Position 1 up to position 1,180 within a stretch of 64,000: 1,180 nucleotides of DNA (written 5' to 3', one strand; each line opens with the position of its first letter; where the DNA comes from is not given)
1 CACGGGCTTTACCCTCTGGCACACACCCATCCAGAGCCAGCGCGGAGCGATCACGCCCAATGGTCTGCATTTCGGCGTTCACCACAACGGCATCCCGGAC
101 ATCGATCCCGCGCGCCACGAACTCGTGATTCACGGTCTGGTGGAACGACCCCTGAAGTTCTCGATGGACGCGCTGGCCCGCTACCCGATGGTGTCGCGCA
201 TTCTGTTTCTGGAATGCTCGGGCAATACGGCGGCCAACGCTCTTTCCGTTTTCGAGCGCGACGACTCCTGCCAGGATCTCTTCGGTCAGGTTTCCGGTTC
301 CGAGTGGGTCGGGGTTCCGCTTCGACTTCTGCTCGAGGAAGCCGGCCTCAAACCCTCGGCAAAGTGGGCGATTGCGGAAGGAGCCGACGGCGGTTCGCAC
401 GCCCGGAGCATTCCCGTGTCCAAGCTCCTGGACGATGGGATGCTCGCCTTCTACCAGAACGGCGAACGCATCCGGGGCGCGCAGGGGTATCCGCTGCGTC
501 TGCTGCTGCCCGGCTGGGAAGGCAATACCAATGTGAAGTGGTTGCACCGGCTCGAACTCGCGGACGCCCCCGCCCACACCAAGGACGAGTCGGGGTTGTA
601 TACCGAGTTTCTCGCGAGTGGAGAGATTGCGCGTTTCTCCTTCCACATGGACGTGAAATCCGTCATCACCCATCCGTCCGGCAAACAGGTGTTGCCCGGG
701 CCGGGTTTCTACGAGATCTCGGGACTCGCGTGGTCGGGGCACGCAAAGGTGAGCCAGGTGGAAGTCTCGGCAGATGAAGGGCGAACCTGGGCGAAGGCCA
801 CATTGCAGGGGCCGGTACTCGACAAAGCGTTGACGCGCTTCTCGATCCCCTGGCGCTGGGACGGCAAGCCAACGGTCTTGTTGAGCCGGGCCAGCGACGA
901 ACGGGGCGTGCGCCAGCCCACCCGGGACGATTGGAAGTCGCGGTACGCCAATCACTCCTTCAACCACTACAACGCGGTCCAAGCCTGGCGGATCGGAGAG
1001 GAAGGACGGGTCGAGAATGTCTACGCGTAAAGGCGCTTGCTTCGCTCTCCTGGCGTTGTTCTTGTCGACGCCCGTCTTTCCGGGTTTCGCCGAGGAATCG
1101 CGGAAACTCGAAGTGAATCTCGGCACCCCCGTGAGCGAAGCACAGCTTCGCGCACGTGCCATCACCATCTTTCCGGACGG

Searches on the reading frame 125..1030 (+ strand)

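Call 46: search_protein_families(library=pfam, proteins=[window:125-1030:+])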
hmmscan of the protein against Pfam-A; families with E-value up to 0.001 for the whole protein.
window:125-1030:+ (301 aa): 2 families
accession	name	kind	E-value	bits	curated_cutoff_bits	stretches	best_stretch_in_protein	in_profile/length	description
PF00174.25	Oxidored_molyb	-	2.2e-38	131.9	24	1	2-150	16-165/169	Oxidoreductase molybdopterin binding domain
PF03404.22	Mo-co_dimer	-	1e-12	48.7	22.7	1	173-279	5-129/138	Mo-co oxidoreductase dimerisation domain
